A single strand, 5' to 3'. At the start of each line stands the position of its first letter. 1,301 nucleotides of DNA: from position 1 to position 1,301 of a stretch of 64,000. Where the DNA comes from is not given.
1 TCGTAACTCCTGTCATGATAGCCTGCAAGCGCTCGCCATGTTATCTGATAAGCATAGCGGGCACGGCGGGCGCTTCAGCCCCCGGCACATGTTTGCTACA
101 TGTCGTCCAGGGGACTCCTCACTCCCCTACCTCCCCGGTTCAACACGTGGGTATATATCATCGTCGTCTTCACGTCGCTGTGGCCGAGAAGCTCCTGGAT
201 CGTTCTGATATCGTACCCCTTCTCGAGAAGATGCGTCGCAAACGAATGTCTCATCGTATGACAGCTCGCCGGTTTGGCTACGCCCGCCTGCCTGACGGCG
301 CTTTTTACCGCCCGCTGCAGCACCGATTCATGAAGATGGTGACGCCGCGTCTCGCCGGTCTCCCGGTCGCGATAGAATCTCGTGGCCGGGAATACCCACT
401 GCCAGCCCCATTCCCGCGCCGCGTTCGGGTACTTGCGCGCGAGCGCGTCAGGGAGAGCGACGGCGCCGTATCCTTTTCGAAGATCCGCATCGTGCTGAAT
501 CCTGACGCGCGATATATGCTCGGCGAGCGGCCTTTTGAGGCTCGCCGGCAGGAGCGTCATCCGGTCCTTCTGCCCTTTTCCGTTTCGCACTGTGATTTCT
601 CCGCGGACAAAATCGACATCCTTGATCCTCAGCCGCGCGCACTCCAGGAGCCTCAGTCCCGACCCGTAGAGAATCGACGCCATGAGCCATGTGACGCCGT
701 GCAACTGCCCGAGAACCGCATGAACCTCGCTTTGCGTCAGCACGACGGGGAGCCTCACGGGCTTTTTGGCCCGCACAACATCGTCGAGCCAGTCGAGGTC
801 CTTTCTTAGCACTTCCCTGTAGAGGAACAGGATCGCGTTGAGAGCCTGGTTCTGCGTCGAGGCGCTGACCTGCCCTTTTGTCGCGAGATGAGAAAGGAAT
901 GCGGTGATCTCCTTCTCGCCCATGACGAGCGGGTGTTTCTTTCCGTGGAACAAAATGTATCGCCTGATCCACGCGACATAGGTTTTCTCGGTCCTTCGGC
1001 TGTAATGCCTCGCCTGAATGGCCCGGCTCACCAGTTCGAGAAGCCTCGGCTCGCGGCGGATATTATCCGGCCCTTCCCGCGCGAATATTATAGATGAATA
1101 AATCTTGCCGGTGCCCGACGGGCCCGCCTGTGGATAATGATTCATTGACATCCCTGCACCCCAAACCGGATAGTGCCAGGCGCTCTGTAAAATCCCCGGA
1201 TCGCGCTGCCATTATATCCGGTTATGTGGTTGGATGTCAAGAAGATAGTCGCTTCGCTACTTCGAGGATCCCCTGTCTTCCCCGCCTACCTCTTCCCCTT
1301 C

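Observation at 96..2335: Intact integron-type integrase with no visible cassette array, co-directional with ada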

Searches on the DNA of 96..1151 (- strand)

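Call 64: build_rna_model(alignment_id=A6)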
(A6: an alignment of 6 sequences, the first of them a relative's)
Model R1 built from alignment A6 (6 sequences, 101 columns); structure: RNAalifold consensus.
model positions 99; base pairs 35; branch points 0; effective number of sequences 0.75; information 0.591 bits per position. Calibrated on 0.2 Mb of random sequence (short: E-values are rough).
structure used (alignment columns):
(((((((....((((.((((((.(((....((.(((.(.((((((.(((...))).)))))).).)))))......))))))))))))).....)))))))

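Call 65: search_with_rna_model(model_id=R1, sources=[window, L081, L082, L083, L084, L085, L087, L090, L001, L002, L003, L004, L005, L006, L007, L008, L009, L010, L011, L012, L013, L015, L017, L018, L019, L022, L025, L026, L031, L036, L047, L057, L060, L065], max_evalue=1)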
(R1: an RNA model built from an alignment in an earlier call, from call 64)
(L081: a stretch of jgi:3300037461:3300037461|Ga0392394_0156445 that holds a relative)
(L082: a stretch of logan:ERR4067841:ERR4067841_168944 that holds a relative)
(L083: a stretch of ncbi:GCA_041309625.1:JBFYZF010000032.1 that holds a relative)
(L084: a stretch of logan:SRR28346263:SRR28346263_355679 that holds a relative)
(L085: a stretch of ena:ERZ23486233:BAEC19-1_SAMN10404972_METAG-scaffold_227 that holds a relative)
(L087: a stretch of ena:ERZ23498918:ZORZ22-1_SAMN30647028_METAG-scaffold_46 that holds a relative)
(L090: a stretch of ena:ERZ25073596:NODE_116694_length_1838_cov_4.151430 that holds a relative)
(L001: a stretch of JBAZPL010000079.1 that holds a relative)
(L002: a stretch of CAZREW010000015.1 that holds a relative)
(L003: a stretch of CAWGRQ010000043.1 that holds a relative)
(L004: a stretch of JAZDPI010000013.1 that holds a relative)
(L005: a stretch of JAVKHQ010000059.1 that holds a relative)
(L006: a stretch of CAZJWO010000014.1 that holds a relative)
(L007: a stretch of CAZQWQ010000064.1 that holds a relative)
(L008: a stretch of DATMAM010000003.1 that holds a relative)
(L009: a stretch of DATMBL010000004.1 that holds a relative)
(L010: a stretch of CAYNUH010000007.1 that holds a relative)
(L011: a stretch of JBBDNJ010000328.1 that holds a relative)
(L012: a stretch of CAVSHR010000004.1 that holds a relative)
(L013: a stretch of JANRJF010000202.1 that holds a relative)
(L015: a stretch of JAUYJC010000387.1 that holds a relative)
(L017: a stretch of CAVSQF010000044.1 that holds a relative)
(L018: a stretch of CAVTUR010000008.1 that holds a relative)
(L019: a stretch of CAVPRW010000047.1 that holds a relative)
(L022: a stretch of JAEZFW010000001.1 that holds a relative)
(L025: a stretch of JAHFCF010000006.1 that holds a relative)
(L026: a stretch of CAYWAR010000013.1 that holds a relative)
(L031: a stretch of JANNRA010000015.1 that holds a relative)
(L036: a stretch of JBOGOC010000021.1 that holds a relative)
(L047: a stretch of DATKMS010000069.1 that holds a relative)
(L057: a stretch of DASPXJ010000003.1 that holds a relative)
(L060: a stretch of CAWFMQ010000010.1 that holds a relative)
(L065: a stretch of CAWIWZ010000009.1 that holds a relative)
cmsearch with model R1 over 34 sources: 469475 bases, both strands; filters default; matches with E-value up to 1: 65.
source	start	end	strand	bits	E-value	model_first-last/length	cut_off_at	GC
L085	11674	11772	+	114.6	9.1e-30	1-99/99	no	0.67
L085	12421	12519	+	109.7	2.5e-28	1-99/99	no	0.65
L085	14518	14617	+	108.4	5.7e-28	1-99/99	no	0.66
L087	11460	11558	+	106.4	2.3e-27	1-99/99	no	0.63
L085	13135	13234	+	105.7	3.5e-27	1-99/99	no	0.61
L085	13890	13989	+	102.4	3.4e-26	1-99/99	no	0.65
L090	1605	1703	+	98.2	5.4e-25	1-99/99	no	0.67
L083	11689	11787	+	91.6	4.8e-23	1-99/99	no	0.7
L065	7899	8001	-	58.9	1.7e-13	1-99/99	no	0.71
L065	4951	5080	-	49.3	1e-10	1-99/99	no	0.67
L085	11674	11772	-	48.4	2e-10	1-99/99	no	0.67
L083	11689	11787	-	47.8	2.9e-10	1-99/99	no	0.7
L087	11460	11558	-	44.7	2.4e-09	1-99/99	no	0.63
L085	14518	14617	-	44.2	3.2e-09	1-99/99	no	0.66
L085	12421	12519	-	42.6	9.8e-09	1-99/99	no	0.65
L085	13135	13234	-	41.6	1.8e-08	1-99/99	no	0.61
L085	13890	13989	-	37.6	2.7e-07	1-99/99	no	0.65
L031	10383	10472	+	37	4.1e-07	1-99/99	no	0.71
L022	7446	7505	-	35.4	1.2e-06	1-99/99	no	0.63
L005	6913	6976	+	35.1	1.5e-06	1-99/99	no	0.7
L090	1605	1703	-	34.4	2.4e-06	1-99/99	no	0.67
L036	5347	5440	+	34.2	2.7e-06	1-99/99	no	0.66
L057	11833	11964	+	32.6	8e-06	1-99/99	no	0.57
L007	11503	11610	+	32.4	9.2e-06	1-99/99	no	0.62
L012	11874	11944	+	31.5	1.6e-05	1-99/99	no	0.62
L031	9784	9873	+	31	2.3e-05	1-99/99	no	0.68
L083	13268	13328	+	30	4.6e-05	1-99/99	no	0.69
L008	4517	4615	+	29.8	5.2e-05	1-99/99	no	0.69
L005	7695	7754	+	29.5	6.4e-05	1-99/99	no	0.73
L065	3215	3340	-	29.2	7.5e-05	1-99/99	no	0.64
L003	13730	13789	+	29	8.9e-05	1-99/99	no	0.65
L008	2748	2835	+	28.7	0.00011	1-99/99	no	0.66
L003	12585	12660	+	28.6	0.00011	1-99/99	no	0.68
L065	7285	7362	-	28.3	0.00014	1-99/99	no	0.65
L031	15137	15226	+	27.7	0.00021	1-99/99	no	0.71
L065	5577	5703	-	25.8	0.00074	1-99/99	no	0.67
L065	7899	8001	+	25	0.0013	1-99/99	no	0.71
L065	9185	9311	-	24.7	0.0016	1-99/99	no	0.69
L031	11177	11234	+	24.5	0.0018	1-99/99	no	0.67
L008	7680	7752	+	24.4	0.0019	1-99/99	no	0.71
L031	12325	12404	+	23.6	0.0033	1-99/99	no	0.7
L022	1565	1631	-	23.2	0.0043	1-99/99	no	0.64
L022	3721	3784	-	22.8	0.0058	1-99/99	no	0.64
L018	12883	12981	+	22.6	0.0064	1-99/99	no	0.57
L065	2680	2805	-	22.5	0.0071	1-99/99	no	0.73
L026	11292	11366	+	21.4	0.015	1-99/99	no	0.61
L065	4327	4452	-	20.7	0.024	1-99/99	no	0.67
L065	6075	6200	-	20.4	0.029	1-99/99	no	0.67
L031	14497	14555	+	19.8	0.042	1-99/99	no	0.66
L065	6717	6842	-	19.7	0.046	1-99/99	no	0.72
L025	20850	20925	+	19.7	0.047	1-99/99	no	0.66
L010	4628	4684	-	19.5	0.054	1-99/99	no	0.77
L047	5594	5700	-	19.5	0.054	1-99/99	no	0.75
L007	11503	11610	-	19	0.075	1-99/99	no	0.62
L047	2748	2828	+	18.9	0.08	1-99/99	no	0.68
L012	15506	15605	+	18.7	0.088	1-99/99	no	0.62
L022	126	220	-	18.7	0.092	1-99/99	no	0.67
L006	9017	9082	-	17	0.29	13-87/99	no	0.73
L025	11906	12004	+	17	0.29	1-99/99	no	0.67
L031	13385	13482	+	16.9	0.31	1-99/99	no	0.79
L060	4400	4451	-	16.5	0.4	1-99/99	no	0.79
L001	9777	9820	+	16.4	0.42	1-99/99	no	0.82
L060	8835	8911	+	16.3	0.44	1-99/99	no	0.74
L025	14051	14155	+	15.9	0.61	1-99/99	no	0.69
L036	5352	5433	-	15.2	0.97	1-99/99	no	0.71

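Call 66: search_with_rna_model(model_id=R1, sources=[L014, L016, L020, L021, L023, L024, L027, L028, L029, L030, L032, L033, L034, L035, L037, L038, L039, L040, L041, L042, L043, L044, L045, L046, L048, L049, L050, L051, L052, L053, L054, L055, L056, L058, L059, L061, L062, L063, L064, L066, L067, L068, L069, L070, L071, L072, L073, L074, L075, L076, L077, L078, L079, L080], max_evalue=0.05)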
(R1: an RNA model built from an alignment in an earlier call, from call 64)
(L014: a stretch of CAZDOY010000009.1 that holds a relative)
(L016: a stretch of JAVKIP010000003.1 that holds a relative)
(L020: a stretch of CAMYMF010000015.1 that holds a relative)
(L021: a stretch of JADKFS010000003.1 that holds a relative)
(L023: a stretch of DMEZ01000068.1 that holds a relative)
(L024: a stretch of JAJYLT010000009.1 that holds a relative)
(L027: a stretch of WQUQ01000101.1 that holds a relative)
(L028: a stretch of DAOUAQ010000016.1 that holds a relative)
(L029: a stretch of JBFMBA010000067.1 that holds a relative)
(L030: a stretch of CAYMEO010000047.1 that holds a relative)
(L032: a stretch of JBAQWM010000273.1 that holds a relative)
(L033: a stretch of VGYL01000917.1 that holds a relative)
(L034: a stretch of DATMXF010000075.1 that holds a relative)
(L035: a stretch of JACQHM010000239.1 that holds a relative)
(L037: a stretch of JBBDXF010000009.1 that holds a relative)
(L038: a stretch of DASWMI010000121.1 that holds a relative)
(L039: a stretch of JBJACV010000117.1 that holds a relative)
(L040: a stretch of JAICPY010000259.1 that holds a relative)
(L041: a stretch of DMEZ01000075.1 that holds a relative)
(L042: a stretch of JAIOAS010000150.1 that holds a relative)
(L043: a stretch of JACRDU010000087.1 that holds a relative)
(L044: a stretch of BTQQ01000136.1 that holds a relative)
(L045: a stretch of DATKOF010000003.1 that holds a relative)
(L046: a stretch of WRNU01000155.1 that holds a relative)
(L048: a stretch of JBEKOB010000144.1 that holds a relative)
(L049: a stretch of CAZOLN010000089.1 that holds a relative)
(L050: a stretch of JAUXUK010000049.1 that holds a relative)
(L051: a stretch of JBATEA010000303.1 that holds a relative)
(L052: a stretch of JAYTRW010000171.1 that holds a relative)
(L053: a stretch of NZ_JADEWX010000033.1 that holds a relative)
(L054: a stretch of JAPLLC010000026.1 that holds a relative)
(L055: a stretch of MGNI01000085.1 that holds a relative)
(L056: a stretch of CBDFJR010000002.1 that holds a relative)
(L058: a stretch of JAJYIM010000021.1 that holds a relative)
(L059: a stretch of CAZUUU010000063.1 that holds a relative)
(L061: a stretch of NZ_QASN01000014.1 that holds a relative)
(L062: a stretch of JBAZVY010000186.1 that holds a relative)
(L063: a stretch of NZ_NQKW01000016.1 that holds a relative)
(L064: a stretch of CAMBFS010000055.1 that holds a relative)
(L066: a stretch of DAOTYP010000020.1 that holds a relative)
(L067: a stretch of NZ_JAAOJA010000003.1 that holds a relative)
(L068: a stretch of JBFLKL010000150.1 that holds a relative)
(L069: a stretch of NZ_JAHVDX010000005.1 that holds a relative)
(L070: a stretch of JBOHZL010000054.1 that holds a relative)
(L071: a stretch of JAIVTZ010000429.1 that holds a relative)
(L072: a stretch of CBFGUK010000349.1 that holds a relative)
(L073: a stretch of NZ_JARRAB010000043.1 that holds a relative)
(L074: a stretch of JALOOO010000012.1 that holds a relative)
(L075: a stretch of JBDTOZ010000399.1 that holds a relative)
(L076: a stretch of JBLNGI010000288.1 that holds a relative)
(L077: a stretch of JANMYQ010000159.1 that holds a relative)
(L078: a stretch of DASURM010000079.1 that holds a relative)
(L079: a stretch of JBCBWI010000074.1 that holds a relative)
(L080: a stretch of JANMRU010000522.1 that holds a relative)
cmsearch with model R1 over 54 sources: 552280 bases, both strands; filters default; matches with E-value up to 0.05: 18.
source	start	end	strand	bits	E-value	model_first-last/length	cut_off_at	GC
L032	1069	1198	-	51.5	2.9e-11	1-99/99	no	0.67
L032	3416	3546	-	41.3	2.6e-08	1-99/99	no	0.68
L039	1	126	-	37.7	3.1e-07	3-97/99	no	0.65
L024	13160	13219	+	37.6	3.3e-07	1-99/99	no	0.72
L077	5465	5521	-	32.4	1e-05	1-99/99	no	0.58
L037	1966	2097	-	28.6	0.00014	1-99/99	no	0.62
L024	11748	11852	+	28.3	0.00017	1-99/99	no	0.66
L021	589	691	-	27.1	0.00038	1-99/99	no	0.6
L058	14707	14778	+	26.9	0.00044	1-99/99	no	0.64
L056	7775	7860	-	26.4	0.0006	1-99/99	no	0.49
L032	307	372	-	26.2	0.0007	1-99/99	no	0.65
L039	1350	1475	-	25.1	0.0014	1-99/99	no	0.67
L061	4475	4551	-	22.8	0.0069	1-99/99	no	0.52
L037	617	709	-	22.1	0.011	1-99/99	no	0.75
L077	12383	12450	-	21.6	0.015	1-99/99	no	0.76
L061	623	698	-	21.1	0.021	1-99/99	no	0.55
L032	1069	1198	+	20.8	0.027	1-99/99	no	0.67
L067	5947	6001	+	20.3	0.036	1-99/99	no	0.75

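Call 79: search_with_rna_model(model_id=R1, sources=[L081, L082, L002, L084], filters=off, max_evalue=10, show_alignments=2)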
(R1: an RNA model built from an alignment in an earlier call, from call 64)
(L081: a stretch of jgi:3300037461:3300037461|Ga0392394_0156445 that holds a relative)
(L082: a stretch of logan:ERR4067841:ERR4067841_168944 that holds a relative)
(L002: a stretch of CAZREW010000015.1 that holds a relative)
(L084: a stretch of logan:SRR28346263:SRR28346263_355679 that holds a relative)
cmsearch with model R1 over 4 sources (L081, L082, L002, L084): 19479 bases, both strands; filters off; matches with E-value up to 10: 23.
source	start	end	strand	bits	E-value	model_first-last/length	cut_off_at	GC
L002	8016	8098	-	13.3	0.15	1-99/99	no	0.66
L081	926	1017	+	10.9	0.71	1-99/99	no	0.57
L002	8574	8619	-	9.9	1.4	1-99/99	no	0.59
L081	2234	2266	-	9.8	1.5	1-99/99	no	0.61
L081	405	479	+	9.8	1.5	1-99/99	no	0.69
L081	1656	1719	-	9.4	1.9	1-99/99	no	0.61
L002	7051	7116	+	9.4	2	1-99/99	no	0.7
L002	2969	2996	+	9.2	2.2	1-99/99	no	0.46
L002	6592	6615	+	7.9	5.4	1-99/99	no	0.62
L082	6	31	-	7.8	5.6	1-99/99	no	0.65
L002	235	317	-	7.8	5.7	1-99/99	no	0.6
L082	1189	1280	+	7.8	5.9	1-99/99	no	0.54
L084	729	802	+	7.5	6.9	1-99/99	no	0.7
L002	10234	10332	+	7.4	7.4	1-99/99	no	0.68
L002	8997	9064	-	7.3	7.8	1-99/99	no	0.66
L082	1881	1905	+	7.3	7.9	1-99/99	no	0.72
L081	1618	1642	+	7.3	8.1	1-99/99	no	0.72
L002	9703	9777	-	7.2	8.3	1-99/99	no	0.65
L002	8458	8527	-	7.2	8.6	1-99/99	no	0.64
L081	690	722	+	7.2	8.7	1-99/99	no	0.79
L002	3881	3962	+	7.2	8.7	1-99/99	no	0.66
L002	6592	6615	-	7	9.5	1-99/99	no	0.62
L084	1276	1313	+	7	9.5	1-99/99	no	0.66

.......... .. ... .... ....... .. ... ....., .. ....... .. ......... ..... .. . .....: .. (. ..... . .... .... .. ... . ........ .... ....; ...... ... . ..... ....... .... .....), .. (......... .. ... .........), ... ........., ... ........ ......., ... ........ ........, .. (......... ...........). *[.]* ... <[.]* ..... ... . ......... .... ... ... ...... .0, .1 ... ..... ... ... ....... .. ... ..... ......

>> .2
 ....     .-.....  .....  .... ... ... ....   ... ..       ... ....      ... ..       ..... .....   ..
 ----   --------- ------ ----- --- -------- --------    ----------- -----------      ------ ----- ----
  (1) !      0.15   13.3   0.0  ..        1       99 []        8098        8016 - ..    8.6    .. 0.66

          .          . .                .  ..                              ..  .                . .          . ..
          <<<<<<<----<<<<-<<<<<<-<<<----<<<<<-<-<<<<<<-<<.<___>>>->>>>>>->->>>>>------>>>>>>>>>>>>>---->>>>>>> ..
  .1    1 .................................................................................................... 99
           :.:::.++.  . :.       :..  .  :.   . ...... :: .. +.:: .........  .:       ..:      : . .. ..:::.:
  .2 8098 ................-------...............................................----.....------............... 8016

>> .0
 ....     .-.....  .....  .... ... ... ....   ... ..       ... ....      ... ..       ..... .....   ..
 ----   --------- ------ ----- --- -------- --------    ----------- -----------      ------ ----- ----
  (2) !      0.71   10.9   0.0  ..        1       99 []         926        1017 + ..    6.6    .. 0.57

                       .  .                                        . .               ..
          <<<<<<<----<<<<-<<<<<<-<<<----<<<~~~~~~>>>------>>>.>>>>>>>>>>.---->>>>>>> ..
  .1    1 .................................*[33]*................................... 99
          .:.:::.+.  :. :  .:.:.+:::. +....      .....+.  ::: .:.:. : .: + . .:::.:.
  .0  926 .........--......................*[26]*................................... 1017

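Call 85: search_with_rna_model(model_id=R1, sources=[L092, L093, L095], max_evalue=0.01)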
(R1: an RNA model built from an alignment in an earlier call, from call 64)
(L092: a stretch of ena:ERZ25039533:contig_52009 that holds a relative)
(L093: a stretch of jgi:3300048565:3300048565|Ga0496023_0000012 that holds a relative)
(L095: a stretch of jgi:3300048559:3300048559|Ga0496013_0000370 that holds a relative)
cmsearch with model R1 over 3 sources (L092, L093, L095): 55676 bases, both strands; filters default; matches with E-value up to 0.01: 13.
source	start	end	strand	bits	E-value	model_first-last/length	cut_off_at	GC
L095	8195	8292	+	60.8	5.3e-15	1-99/99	no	0.59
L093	17471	17568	+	55.1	2.4e-13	1-99/99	no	0.59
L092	15489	15552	+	44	4.5e-10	1-99/99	no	0.69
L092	16222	16281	+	38.9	1.3e-08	1-99/99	no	0.65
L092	20142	20227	+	34.7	2.3e-07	1-99/99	no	0.66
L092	19533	19604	+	32.5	9.9e-07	1-99/99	no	0.68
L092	12864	12924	+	31.9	1.5e-06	1-99/99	no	0.69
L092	18315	18374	+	31.1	2.6e-06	1-99/99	no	0.67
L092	20682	20758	+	30.6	3.6e-06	1-99/99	no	0.73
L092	18789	18848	+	26.3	6.5e-05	1-99/99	no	0.63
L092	14142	14235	+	21.3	0.0019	1-99/99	no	0.7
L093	15381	15481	+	18.9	0.0093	1-99/99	no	0.71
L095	6105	6205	+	18.9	0.0093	1-99/99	no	0.71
